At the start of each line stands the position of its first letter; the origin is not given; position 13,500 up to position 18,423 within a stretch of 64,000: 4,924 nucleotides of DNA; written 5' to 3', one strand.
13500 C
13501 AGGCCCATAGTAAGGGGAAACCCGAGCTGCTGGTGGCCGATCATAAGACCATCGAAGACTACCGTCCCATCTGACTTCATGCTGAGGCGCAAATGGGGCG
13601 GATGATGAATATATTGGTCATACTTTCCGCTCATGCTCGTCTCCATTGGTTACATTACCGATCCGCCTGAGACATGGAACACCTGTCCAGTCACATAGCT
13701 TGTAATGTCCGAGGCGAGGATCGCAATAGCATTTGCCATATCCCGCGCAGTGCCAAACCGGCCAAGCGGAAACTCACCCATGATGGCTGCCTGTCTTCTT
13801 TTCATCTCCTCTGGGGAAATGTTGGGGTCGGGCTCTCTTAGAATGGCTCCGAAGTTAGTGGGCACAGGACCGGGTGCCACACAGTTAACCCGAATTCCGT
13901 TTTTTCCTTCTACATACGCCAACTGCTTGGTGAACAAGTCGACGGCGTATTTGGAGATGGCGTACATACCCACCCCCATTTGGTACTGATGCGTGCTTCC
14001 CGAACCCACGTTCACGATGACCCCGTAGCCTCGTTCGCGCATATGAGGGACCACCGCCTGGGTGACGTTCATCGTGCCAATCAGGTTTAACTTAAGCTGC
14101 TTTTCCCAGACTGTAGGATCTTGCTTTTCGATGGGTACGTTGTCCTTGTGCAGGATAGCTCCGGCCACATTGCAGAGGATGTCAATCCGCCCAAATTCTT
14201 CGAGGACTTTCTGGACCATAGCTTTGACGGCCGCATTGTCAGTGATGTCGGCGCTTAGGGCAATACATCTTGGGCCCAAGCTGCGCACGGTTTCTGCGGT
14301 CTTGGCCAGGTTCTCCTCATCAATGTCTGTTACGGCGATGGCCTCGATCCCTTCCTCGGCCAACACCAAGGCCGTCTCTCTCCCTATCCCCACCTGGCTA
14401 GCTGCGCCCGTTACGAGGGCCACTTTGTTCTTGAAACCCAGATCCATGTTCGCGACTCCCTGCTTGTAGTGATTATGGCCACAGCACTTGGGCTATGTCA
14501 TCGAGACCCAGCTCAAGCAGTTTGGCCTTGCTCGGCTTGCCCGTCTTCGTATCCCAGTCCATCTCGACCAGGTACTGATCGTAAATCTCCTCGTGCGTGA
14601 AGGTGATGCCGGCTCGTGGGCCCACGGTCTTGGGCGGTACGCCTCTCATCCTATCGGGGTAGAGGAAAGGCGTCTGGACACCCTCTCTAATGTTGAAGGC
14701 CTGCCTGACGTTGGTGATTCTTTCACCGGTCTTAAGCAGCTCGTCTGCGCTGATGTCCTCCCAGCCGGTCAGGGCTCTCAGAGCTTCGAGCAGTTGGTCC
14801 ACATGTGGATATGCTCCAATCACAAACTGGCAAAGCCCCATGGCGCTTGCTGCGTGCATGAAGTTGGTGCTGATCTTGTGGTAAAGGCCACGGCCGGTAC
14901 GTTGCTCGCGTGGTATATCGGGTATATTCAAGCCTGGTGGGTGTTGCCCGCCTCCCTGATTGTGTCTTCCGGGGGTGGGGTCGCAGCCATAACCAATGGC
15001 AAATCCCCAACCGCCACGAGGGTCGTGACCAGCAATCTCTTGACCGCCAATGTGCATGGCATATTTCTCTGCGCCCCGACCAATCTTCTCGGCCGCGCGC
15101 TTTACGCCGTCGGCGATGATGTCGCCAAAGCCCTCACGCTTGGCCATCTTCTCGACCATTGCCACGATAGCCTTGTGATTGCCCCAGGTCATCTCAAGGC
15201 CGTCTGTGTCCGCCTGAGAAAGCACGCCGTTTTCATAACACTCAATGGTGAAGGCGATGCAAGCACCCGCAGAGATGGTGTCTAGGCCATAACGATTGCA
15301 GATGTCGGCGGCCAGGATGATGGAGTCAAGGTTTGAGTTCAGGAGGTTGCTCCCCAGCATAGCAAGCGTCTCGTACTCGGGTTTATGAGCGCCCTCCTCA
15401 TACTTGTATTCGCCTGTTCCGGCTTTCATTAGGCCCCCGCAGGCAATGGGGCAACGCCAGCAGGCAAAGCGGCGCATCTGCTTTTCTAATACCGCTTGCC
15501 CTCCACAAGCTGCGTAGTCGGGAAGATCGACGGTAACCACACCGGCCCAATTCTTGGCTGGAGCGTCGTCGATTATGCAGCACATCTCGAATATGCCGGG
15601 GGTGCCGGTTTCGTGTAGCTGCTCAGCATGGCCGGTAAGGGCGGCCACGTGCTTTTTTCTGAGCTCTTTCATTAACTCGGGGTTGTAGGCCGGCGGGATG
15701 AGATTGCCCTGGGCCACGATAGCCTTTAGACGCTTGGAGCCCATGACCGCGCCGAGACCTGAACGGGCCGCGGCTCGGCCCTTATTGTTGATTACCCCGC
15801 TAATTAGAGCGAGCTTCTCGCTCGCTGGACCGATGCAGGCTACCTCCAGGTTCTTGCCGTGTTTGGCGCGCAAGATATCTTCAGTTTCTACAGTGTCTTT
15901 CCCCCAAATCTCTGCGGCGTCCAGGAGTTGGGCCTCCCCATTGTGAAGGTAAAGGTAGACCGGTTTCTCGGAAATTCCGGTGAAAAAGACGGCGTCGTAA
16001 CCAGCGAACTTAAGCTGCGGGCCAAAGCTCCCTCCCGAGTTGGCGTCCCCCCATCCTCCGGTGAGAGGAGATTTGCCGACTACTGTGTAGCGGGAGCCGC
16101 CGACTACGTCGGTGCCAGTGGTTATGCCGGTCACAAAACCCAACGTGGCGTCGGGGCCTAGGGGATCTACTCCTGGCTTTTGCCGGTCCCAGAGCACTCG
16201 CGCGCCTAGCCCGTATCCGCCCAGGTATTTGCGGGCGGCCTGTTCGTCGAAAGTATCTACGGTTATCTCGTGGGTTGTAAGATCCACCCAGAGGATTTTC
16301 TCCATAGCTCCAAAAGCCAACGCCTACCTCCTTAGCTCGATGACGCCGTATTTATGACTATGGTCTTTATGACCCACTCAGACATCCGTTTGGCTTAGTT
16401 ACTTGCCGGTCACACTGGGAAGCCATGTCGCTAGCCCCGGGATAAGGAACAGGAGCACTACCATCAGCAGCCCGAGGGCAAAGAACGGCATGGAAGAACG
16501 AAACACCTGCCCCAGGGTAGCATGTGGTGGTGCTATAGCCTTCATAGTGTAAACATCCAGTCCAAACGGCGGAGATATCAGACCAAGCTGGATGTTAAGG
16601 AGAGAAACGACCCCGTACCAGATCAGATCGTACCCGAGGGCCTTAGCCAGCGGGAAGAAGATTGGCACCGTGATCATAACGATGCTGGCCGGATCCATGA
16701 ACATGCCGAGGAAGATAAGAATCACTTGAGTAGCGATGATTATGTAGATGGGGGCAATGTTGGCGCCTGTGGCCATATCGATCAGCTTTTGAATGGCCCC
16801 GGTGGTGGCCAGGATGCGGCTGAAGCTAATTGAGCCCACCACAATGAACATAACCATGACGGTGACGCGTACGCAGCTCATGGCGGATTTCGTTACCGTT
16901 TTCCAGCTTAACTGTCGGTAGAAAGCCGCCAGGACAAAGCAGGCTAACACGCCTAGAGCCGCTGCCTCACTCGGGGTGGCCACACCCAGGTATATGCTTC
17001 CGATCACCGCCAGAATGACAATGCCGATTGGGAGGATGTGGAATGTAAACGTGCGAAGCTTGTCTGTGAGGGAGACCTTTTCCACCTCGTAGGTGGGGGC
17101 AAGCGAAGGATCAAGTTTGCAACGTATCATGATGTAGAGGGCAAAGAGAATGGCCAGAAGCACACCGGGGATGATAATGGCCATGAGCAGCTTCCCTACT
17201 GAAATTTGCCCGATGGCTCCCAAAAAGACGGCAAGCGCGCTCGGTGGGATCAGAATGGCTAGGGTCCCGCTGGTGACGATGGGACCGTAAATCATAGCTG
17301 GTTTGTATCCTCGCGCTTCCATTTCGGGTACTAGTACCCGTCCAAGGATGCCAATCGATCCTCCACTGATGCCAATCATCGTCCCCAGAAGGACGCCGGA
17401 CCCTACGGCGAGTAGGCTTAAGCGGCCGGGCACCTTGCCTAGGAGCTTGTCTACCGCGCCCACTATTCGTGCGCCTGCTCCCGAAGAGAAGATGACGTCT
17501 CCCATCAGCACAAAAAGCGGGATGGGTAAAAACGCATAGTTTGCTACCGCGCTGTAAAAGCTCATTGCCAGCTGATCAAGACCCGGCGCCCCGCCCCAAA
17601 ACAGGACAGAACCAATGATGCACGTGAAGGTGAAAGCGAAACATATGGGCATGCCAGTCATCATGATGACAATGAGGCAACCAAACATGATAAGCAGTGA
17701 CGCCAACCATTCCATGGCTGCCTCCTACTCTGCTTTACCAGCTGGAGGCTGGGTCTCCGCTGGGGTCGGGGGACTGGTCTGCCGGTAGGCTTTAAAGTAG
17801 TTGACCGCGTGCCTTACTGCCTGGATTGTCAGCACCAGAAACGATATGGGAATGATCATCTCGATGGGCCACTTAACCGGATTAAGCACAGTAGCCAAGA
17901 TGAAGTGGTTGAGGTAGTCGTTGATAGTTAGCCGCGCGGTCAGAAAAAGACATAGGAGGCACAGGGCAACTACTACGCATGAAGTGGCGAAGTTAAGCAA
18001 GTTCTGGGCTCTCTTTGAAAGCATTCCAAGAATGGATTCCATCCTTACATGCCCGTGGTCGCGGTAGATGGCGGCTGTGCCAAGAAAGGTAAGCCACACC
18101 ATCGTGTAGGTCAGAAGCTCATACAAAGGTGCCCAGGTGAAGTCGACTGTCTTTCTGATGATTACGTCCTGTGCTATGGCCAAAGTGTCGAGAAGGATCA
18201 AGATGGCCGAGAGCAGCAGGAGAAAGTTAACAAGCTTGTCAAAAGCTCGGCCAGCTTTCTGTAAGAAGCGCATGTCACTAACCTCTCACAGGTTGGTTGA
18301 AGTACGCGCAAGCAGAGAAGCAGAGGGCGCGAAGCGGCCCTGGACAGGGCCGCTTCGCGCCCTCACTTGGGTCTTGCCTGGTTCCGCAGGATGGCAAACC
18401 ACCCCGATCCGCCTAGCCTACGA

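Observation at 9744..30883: Approximately 21 kb divergent catabolic supercluster of unusual composition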

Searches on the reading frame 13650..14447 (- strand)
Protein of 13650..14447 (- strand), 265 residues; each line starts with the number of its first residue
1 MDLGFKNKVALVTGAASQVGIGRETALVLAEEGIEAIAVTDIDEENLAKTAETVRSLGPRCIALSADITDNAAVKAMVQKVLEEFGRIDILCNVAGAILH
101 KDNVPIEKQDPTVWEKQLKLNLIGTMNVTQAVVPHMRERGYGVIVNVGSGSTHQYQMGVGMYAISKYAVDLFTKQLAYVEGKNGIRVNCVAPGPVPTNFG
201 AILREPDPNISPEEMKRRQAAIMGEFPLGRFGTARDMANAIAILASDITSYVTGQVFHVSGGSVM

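Call 3: search_protein_families(library=pfam, proteins=[window:13650-14447:-])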
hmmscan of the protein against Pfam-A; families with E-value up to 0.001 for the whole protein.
window:13650-14447:- (265 aa): 5 families
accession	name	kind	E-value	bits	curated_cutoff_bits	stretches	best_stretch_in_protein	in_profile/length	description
PF13561.12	adh_short_C2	-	1.9e-54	185.2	27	1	14-262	1-234/236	Enoyl-(Acyl carrier protein) reductase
PF00106.31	adh_short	-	2.1e-50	171.4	26.6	1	8-201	1-188/195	short chain dehydrogenase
PF08659.16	KR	-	6.9e-10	39.6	22.6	1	11-175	4-162/180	KR domain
PF01370.27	Epimerase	-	0.00037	20.4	20.9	0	10-171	1-151/240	NAD dependent epimerase/dehydratase family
PF03435.24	Sacchrp_dh_NADP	-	0.00045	21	25.1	0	20-102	8-83/129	Saccharopine dehydrogenase NADP binding domain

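Call 10: search_protein_families(library=ncbifam, proteins=[window:13650-14447:-], max_evalue=0.01)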
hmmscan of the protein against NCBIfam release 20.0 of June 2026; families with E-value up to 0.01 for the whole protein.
window:13650-14447:- (265 aa): 230 families (the best 25 are shown)
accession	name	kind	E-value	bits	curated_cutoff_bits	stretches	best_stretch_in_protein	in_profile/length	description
NF005559.1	PRK07231.1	subfamily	1.6e-58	198.2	215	1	5-264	2-248/249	glucose 1-dehydrogenase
NF005853.0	PRK07774.1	equivalog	1.1e-51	175.7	303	1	5-265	4-248/250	SDR family oxidoreductase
NF004791.0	PRK06138.1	equivalog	1.4e-51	175.3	312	1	6-264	4-250/252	SDR family oxidoreductase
NF004198.0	PRK05653.1-3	equivalog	1.2e-49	169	296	1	6-265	6-248/248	3-oxoacyl-ACP reductase FabG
NF009466.0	PRK12826.1-2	subfamily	1.5e-49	168.7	222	1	6-264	2-245/248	3-oxoacyl-ACP reductase FabG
TIGR03971.1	SDR_subfam_1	subfamily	2.5e-49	168.1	300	1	6-264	2-269/271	mycofactocin-coupled SDR family oxidoreductase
TIGR01830.1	3oxo_ACP_reduc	equivalog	6.1e-49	166.9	297.75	1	10-262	1-237/239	3-oxoacyl-[acyl-carrier-protein] reductase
NF004818.0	PRK06172.1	equivalog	7.5e-49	166.3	336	1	3-264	3-251/253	SDR family oxidoreductase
NF052558.1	MBtsdlDhBudC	equivalog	2e-47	161.9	270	1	5-263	1-241/250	meso-2,3-butanediol dehydrogenase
TIGR03206.1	benzo_BadH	equivalog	4.4e-46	157.3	431.2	1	6-265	2-250/250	2-hydroxycyclohexanecarboxyl-CoA dehydrogenase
NF004203.0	PRK05653.2-4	subfamily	5.5e-46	157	313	1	5-263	4-256/260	3-oxoacyl-ACP reductase FabG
NF004773.0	PRK06113.1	equivalog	7.4e-45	153.4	367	1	5-264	9-251/255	7-alpha-hydroxysteroid dehydrogenase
NF009464.0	PRK12824.1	subfamily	2e-44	152.1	269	1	7-265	2-244/245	3-oxoacyl-ACP reductase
NF005909.0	PRK07890.1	subfamily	2.4e-44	151.6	258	1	5-264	5-258/260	short chain dehydrogenase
NF053701.1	CsHdxCHCADhChcB2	equivalog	5.6e-44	150.5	350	1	5-263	1-242/245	cis-4-hydroxycyclohexanecarboxylate dehydrogenase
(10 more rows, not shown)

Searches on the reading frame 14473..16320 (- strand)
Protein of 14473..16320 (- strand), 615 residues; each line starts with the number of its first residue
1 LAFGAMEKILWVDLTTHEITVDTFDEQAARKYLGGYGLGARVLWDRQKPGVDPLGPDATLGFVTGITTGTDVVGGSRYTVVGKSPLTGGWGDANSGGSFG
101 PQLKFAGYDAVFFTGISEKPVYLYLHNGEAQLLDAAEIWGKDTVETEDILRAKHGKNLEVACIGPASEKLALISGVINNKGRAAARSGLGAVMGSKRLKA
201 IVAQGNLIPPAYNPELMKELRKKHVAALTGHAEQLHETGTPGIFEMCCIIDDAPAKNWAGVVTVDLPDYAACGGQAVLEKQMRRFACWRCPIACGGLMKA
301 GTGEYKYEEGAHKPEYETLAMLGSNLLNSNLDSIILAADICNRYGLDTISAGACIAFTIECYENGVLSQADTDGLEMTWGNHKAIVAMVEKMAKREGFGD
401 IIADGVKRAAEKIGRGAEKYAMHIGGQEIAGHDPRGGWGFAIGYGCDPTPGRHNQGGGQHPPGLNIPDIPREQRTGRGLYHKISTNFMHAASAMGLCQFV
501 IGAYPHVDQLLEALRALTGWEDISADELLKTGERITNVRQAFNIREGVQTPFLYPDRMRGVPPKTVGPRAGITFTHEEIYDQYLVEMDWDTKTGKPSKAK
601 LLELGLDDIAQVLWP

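Call 3: search_protein_families(library=pfam, proteins=[window:14473-16320:-])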
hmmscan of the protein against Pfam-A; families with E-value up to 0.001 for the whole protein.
window:14473-16320:- (615 aa): 2 families
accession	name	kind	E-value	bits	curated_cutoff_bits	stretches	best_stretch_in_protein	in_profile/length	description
PF01314.23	AFOR_C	-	7.2e-101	338.5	27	1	225-606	10-385/385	Aldehyde ferredoxin oxidoreductase, domains 2 & 3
PF02730.20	AFOR_N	-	8.8e-75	251.3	29.8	1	8-205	2-198/199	Aldehyde ferredoxin oxidoreductase, N-terminal domain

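Call 10: search_protein_families(library=ncbifam, proteins=[window:14473-16320:-], max_evalue=0.01)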
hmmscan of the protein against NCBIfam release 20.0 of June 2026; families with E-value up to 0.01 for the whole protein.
window:14473-16320:- (615 aa): 2 families
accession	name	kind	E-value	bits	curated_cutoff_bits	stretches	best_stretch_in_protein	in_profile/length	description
NF007354.0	PRK09849.1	equivalog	4e-53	181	868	1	3-232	6-234/703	aldehyde ferredoxin oxidoreductase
NF040818.1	GAPOR_Arch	equivalog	0.00031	19.2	1300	1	9-133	5-127/654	glyceraldehyde-3-phosphate:ferredoxin oxidoreductase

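Call 11: find_encoding_contigs(protein=window:14473-16320:-, flank=10000, max_places=6)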
Protein window:14473-16320:- (615 aa): no gene with exactly this product is on record in the collection.

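Call 16: find_encoding_contigs(protein=window:14473-16305:-, flank=10000, max_places=6)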
Protein window:14473-16305:- (610 aa): no gene with exactly this product is on record in the collection.

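Call 23: search_solved_structures(query=window:14473-16305:-, max_evalue=0.001)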
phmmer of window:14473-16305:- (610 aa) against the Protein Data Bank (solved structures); distinct sequences matched with E-value up to 0.001: 9.
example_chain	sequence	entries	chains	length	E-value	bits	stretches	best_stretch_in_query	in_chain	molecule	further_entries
1aor_A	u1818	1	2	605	5.3e-97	329.1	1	5-602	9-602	ALDEHYDE FERREDOXIN OXIDOREDUCTASE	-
9mqx_D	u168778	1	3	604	1.7e-95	324.1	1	1-605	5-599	Aldehyde:ferredoxin oxidoreductase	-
9g7j_A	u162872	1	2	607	1.4e-88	301.3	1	3-603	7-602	Aldehyde ferredoxin oxidoreductase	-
8c0z_A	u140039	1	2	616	2e-76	261.1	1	3-601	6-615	Aldehyde:ferredoxin oxidoreductase,tungsten-containing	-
1b25_A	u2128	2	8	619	1.5e-75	258.2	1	3-604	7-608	PROTEIN (FORMALDEHYDE FERREDOXIN OXIDOREDUCTASE) | FORMALDEHYDE FERREDOXIN OXIDOREDUCTASE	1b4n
9q1t_A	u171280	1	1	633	9.9e-71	242.3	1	3-584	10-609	Tungsten-dependent aldehyde oxidoreductase WOR83 from Haloferax volcanii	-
4z3w_A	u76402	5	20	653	4.2e-56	194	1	4-417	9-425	Benzoyl-CoA reductase, putative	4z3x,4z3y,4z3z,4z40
6x6u_A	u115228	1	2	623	2.8e-53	184.6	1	3-603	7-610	Formaldehyde:ferredoxin oxidoreductase wor5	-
6x1o_A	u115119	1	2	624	2.8e-53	184.6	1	3-603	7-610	Formaldehyde:ferredoxin oxidoreductase wor5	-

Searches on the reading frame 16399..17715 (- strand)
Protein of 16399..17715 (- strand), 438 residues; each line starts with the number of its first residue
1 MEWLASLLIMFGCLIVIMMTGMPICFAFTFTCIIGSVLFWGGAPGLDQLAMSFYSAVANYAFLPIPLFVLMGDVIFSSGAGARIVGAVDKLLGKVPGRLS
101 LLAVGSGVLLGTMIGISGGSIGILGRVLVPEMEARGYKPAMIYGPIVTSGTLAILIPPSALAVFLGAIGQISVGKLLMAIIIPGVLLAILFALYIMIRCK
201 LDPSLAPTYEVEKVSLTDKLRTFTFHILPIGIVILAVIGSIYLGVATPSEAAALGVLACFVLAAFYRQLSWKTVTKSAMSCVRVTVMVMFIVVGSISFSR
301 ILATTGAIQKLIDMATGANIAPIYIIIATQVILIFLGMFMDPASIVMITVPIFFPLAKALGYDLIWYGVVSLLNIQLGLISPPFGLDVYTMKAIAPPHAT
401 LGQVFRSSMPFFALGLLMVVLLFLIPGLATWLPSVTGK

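Call 3: search_protein_families(library=pfam, proteins=[window:16399-17715:-])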
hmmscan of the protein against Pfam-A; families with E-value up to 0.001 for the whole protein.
window:16399-17715:- (438 aa): 1 family
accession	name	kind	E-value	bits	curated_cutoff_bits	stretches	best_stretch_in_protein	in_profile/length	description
PF06808.19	DctM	-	2e-72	244.8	23.8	1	11-427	1-412/413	Tripartite ATP-independent periplasmic transporter, DctM component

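Call 10: search_protein_families(library=ncbifam, proteins=[window:16399-17715:-], max_evalue=0.01)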
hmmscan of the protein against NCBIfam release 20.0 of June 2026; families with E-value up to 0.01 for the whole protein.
window:16399-17715:- (438 aa): 3 families
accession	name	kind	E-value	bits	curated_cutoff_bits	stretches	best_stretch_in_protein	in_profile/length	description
TIGR00786.1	dctM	subfamily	3.2e-87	292.9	268.45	1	21-433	1-405/405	TRAP transporter large permease subunit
NF011634.1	PRK15060.1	equivalog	2e-31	109.5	800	1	7-428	3-416/425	2,3-diketo-L-gulonate TRAP transporter large permease YiaN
TIGR02123.1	TRAP_fused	subfamily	0.00078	18.3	320.65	1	53-396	159-504/615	TRAP transporter fused permease subunit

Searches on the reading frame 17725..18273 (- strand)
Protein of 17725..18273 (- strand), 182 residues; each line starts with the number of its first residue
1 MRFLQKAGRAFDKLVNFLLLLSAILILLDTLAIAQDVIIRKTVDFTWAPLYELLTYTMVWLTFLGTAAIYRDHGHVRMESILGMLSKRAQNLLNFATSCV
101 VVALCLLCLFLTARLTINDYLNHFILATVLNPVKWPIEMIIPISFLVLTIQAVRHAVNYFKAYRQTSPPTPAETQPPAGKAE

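Call 3: search_protein_families(library=pfam, proteins=[window:17725-18273:-])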
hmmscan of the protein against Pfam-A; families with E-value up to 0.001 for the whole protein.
window:17725-18273:- (182 aa): 1 family
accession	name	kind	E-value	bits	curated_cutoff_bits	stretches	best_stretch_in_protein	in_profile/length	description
PF04290.18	DctQ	-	8.4e-21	74.7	28.3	1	31-159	3-129/132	Tripartite ATP-independent periplasmic transporters, DctQ component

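Call 10: search_protein_families(library=ncbifam, proteins=[window:17725-18273:-], max_evalue=0.01)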
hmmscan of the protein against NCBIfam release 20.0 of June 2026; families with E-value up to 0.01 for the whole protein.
window:17725-18273:- (182 aa): 1 family
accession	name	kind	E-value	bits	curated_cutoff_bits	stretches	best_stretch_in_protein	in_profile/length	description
NF007374.1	PRK09877.1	equivalog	5.3e-09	36.6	260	1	23-159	10-143/157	2,3-diketo-L-gulonate TRAP transporter small permease YiaM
